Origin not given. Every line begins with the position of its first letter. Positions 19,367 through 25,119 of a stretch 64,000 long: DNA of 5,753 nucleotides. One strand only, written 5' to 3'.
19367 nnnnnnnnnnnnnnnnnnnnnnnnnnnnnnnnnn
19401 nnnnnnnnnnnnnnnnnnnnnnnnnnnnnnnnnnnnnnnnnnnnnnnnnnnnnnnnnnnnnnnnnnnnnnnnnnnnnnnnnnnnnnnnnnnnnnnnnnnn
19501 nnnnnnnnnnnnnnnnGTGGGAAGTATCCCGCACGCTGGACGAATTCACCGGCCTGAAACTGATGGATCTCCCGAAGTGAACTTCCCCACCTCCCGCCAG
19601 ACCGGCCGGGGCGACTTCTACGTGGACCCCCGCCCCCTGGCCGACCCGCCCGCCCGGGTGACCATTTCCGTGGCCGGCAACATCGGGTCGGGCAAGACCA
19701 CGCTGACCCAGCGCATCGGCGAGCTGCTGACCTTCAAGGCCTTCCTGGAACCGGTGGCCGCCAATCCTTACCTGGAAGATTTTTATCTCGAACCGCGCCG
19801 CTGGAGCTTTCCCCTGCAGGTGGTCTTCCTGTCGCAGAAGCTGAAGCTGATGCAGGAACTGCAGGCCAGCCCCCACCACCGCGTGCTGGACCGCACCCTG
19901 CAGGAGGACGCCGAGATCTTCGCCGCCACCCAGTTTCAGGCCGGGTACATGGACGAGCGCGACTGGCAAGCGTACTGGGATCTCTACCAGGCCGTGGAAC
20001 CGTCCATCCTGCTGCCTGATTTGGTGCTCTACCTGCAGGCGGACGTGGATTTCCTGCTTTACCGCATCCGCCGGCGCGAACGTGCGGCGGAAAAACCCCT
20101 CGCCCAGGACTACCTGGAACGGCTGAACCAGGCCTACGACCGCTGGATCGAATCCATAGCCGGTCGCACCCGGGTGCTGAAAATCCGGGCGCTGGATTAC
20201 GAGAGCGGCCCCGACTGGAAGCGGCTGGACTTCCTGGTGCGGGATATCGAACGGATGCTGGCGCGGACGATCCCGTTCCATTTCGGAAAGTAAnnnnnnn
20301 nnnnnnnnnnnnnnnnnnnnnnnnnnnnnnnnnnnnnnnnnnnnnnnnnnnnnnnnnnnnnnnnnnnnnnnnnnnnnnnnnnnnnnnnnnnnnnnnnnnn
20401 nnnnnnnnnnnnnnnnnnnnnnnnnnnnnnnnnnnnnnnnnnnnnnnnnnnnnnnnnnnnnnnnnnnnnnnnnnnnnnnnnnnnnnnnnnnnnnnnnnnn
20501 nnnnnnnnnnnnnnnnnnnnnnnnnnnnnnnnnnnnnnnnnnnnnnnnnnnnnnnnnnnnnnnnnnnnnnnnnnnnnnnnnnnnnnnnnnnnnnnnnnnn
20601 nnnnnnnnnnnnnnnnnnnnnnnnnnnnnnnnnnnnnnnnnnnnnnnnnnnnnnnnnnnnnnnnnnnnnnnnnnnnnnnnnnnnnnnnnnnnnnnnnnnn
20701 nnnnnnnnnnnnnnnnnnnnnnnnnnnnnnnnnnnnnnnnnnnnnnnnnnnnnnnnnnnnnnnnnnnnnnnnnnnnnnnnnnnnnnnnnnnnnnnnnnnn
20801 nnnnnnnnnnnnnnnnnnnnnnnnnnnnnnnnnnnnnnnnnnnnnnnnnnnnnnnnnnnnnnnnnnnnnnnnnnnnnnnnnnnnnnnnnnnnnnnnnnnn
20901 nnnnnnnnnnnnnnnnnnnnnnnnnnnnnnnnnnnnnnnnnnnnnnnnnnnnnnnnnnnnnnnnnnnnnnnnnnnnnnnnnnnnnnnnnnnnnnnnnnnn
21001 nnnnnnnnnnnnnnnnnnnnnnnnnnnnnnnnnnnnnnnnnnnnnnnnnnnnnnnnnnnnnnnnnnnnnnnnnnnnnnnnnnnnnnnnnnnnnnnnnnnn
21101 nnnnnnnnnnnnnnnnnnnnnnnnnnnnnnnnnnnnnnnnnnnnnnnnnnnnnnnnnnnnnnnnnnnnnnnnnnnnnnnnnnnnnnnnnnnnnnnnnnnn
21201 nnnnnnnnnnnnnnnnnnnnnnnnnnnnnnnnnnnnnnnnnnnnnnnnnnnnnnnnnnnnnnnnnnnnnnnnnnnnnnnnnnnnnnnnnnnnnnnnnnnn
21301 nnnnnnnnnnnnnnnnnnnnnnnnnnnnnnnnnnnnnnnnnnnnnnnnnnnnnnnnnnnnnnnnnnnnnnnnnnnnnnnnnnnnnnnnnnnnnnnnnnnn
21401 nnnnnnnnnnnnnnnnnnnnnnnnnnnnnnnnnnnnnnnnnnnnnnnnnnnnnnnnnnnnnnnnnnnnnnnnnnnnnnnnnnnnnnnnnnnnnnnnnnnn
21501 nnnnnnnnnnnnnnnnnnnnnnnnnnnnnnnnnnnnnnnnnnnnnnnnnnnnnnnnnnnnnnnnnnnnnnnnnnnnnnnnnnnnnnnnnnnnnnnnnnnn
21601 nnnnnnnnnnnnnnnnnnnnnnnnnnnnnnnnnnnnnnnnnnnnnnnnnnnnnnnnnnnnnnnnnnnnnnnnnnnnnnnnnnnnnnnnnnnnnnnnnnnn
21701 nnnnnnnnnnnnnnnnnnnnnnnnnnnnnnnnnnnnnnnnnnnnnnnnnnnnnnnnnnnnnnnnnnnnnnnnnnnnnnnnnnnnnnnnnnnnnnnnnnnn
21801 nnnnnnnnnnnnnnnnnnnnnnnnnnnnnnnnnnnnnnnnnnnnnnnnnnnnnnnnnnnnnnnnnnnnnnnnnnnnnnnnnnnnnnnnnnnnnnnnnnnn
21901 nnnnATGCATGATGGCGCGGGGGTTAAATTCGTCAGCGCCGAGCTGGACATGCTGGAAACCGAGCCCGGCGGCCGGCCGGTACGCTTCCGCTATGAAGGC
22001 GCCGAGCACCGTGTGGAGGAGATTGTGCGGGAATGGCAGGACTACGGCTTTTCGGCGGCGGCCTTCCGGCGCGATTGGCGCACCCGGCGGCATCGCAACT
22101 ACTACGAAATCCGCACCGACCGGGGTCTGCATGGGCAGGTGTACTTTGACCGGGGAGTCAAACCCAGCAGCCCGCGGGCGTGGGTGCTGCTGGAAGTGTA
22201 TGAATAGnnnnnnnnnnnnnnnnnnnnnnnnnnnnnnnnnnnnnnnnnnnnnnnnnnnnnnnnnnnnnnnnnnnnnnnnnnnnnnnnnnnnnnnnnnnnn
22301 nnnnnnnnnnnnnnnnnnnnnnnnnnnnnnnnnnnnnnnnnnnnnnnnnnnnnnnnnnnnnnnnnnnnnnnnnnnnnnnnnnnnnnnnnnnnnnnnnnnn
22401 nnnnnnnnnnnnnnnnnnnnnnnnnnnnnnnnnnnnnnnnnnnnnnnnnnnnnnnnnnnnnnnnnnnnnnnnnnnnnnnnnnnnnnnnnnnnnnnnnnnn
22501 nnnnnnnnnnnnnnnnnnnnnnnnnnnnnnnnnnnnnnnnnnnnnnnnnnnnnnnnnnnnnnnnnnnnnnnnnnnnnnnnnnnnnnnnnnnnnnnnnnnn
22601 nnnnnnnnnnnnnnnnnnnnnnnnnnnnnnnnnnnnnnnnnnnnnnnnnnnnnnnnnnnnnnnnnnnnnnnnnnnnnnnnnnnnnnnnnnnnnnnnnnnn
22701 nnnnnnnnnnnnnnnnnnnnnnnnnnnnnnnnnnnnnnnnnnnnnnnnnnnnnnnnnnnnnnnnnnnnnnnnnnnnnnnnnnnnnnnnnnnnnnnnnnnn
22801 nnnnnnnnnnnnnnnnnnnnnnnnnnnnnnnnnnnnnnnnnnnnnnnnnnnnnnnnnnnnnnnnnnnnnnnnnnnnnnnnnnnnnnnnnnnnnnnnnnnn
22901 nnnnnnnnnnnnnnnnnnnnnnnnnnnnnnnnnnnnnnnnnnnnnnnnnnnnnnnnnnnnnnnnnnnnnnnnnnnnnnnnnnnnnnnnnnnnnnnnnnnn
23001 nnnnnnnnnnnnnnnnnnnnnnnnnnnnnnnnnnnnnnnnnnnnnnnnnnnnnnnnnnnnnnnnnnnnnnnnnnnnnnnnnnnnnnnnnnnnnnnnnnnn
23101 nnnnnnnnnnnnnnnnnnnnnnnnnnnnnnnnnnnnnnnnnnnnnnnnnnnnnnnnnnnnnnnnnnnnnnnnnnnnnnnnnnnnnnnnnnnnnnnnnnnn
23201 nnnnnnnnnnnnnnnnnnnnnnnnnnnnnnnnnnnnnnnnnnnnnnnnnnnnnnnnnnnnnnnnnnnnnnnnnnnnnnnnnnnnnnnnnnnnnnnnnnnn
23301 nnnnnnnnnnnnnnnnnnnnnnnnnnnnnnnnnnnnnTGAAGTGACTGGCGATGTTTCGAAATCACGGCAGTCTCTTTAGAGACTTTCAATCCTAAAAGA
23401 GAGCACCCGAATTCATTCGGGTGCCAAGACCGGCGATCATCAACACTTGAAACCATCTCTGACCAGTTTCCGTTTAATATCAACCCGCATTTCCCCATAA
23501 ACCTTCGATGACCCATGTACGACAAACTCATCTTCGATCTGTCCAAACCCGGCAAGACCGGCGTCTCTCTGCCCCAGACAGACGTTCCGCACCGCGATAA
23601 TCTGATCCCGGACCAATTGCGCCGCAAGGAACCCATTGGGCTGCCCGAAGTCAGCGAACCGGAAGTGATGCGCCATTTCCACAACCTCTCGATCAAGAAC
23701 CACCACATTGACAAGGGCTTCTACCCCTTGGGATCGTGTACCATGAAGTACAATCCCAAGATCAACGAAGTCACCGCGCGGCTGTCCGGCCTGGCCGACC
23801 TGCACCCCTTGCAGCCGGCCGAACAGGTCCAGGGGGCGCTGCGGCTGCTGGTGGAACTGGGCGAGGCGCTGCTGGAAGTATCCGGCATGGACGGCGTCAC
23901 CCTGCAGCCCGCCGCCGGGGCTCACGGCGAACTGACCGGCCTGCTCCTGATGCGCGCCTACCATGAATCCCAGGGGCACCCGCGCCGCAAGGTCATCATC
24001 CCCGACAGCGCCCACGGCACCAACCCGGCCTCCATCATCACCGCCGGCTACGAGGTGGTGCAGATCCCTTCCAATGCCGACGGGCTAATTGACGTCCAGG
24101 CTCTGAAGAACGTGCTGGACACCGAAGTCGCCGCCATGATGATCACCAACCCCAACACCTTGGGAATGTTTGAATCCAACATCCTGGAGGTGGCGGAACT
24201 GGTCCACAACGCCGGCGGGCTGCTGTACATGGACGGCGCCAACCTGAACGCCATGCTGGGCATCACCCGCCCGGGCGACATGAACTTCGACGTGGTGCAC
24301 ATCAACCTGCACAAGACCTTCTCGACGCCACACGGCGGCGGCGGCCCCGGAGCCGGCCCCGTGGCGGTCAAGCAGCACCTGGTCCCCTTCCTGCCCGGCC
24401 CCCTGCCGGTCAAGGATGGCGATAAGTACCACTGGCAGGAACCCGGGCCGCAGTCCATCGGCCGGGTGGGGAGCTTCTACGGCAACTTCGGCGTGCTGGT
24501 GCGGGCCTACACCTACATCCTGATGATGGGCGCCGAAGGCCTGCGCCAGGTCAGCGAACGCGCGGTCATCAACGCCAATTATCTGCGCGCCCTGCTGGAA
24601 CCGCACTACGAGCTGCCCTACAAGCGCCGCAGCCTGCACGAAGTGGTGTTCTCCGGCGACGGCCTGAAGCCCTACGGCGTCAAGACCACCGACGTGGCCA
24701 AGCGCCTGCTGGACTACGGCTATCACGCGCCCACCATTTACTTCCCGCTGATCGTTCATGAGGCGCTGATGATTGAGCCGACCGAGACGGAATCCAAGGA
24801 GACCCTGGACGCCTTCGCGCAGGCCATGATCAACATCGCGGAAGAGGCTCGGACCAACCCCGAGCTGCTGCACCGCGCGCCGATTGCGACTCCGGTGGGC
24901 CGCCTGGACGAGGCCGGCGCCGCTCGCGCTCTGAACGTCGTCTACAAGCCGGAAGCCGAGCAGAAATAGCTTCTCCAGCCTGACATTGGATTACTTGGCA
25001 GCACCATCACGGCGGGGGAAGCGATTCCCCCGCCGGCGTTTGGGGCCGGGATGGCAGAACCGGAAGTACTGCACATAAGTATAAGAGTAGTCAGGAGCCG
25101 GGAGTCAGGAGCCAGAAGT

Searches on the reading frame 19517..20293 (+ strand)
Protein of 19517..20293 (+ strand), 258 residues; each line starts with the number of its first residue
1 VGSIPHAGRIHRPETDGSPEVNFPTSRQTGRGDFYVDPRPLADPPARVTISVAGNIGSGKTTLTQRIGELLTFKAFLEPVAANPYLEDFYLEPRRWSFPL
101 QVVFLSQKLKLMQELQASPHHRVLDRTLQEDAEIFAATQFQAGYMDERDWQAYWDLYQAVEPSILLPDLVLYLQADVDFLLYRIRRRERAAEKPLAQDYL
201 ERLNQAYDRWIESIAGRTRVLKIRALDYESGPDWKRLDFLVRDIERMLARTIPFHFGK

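Call 78: search_protein_families(library=pfam, proteins=[window:19517-20293:+], max_evalue=0.0001)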
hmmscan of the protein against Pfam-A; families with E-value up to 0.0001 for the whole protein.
window:19517-20293:+ (258 aa): 3 families
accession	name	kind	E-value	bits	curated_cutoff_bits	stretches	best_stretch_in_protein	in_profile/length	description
PF01712.25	dNK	-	7.8e-44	150.3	27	1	50-225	1-180/203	Deoxynucleoside kinase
PF02223.23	Thymidylate_kin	-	1.1e-05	25.7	27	0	154-212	104-164/185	Thymidylate kinase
PF13238.12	AAA_18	-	8.6e-05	23.4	29.4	0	50-193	1-117/128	AAA domain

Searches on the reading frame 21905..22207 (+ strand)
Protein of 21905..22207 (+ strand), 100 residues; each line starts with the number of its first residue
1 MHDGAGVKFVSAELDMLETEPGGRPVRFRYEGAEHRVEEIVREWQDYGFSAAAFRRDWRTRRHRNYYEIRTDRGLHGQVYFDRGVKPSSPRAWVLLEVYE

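Call 78: search_protein_families(library=pfam, proteins=[window:21905-22207:+], max_evalue=0.0001)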
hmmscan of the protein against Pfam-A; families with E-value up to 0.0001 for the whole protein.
window:21905-22207:+ (100 aa): 1 family
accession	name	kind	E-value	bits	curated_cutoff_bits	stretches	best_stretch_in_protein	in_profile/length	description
PF20114.4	DUF6504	-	1.9e-08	34.9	24.2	1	15-98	18-101/103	Domain of unknown function (DUF6504)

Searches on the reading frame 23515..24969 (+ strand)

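Call 17: search_protein_families(library=pfam, proteins=[window:23515-24969:+], max_evalue=0.00001)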
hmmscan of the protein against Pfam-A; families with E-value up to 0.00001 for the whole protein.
window:23515-24969:+ (484 aa): 3 families
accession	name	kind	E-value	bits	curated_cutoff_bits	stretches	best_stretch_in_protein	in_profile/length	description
PF21478.3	GcvP2_C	-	1.5e-28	99.5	27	1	347-446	2-103/122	Glycine dehydrogenase, C-terminal domain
PF02347.22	GDC-P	-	1e-14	54.7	26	1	29-296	29-286/429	Glycine cleavage system P-protein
PF00266.25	Aminotran_5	-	9.2e-07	28.6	21.5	1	150-274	82-207/371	Aminotransferase class-V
